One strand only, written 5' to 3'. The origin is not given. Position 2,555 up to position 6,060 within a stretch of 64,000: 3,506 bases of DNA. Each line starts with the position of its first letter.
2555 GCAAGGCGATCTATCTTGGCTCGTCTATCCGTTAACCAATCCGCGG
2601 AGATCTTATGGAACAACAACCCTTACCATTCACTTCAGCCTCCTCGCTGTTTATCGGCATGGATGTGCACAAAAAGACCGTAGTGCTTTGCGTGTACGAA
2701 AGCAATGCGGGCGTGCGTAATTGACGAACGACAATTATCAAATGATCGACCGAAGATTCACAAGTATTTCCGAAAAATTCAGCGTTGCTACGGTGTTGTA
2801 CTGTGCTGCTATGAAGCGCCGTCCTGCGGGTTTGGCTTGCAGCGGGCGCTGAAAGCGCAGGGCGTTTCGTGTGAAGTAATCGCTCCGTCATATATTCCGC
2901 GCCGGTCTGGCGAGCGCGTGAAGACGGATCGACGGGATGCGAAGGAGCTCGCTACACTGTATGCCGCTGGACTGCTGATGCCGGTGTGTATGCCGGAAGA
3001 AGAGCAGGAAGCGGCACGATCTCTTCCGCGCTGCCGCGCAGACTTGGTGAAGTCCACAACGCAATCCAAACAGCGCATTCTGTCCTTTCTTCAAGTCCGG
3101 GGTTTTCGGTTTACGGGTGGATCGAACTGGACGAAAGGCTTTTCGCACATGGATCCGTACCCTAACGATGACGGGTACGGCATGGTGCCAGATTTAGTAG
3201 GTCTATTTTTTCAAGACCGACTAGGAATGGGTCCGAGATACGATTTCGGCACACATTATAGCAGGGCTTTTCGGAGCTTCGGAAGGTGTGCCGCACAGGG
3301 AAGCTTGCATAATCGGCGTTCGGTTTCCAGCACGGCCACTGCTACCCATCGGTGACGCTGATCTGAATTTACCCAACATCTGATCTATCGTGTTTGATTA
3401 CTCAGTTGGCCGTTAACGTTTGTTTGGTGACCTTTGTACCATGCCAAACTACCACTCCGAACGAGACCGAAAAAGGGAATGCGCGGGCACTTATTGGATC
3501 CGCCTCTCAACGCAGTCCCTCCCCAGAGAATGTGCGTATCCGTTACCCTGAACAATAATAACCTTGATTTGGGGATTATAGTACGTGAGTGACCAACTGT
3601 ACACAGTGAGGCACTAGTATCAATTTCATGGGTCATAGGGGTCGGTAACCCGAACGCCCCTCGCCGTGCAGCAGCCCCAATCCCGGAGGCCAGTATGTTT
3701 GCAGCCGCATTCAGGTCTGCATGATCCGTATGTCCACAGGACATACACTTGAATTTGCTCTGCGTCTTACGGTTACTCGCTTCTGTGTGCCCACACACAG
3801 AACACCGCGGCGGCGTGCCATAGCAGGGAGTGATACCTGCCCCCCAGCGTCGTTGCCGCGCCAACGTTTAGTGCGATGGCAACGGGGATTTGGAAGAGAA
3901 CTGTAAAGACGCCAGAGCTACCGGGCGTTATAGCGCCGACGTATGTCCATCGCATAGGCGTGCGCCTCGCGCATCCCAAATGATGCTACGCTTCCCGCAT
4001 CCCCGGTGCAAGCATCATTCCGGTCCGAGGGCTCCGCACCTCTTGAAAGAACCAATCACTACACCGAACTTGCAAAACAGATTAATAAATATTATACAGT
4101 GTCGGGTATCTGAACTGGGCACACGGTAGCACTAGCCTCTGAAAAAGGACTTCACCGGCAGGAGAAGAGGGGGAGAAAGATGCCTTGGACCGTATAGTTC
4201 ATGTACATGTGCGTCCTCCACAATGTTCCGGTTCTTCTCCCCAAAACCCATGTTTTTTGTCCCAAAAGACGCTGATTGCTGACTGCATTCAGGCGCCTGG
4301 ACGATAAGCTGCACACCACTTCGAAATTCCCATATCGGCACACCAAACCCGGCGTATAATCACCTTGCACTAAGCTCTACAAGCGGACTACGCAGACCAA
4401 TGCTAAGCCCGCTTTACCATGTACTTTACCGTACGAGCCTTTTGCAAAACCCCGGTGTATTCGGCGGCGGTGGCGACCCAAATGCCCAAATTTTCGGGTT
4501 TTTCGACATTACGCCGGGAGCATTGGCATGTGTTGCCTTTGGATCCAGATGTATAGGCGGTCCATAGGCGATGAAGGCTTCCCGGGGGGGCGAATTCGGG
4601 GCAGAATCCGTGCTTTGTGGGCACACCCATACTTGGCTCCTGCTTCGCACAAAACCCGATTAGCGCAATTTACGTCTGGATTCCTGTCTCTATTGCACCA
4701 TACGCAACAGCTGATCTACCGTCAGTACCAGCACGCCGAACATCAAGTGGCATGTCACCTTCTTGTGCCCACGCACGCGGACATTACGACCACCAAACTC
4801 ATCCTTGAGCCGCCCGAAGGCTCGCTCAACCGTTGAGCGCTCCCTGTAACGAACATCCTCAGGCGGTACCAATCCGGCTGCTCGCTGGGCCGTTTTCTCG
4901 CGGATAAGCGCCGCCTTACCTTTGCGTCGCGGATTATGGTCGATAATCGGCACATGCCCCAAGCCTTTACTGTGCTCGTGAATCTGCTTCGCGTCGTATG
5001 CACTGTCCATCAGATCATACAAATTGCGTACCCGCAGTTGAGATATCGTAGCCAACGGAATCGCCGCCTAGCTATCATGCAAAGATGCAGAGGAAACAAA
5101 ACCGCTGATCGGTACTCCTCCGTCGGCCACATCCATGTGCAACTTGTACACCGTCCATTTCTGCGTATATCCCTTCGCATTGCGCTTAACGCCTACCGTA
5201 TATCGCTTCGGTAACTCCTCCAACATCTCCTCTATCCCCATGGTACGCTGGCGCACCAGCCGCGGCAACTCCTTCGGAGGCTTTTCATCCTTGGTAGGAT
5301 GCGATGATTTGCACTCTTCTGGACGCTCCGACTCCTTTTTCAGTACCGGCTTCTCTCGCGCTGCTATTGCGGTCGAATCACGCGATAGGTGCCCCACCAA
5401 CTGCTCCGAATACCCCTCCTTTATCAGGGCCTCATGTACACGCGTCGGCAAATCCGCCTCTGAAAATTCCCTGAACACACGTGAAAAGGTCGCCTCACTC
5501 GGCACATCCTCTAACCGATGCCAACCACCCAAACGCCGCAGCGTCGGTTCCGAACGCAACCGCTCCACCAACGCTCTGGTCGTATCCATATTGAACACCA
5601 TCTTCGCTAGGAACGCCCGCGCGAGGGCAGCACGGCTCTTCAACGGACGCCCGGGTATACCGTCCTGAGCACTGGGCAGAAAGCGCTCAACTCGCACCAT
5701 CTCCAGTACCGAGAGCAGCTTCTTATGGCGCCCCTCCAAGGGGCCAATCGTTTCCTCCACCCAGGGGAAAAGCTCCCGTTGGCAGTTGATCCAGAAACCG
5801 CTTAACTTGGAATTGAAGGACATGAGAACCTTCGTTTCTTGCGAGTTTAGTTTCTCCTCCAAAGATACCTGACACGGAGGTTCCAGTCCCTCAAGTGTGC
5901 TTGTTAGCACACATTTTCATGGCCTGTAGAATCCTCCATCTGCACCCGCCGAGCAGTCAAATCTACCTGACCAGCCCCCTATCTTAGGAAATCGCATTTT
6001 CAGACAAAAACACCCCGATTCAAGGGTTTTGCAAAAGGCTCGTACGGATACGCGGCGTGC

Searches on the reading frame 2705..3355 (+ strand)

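Call 53: search_protein_families(library=pfam, proteins=[window:2705-3355:+], max_evalue=0.001)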
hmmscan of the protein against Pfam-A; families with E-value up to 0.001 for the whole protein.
window:2705-3355:+ (216 aa): 1 family
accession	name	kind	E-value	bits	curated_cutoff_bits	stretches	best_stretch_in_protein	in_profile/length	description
PF01548.23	DEDD_Tnp_IS110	-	9.4e-12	45.4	29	1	6-130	22-151/155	Transposase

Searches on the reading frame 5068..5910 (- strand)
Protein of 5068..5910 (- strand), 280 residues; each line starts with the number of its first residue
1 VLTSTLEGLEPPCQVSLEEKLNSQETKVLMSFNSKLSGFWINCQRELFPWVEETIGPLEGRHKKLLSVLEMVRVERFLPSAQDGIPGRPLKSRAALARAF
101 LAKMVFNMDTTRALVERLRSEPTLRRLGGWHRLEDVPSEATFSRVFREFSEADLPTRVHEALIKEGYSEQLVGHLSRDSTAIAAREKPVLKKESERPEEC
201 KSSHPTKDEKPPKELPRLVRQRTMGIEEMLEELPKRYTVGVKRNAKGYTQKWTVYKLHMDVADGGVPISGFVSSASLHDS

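Call 8: search_protein_families(library=pfam, proteins=[window:5068-5910:-], max_evalue=0.01)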
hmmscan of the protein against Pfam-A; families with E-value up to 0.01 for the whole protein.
window:5068-5910:- (280 aa): 1 family
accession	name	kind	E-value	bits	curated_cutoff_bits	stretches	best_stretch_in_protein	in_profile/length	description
PF05598.16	DUF772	-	5.8e-10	39.5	23.1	1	87-151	1-66/74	Transposase domain (DUF772)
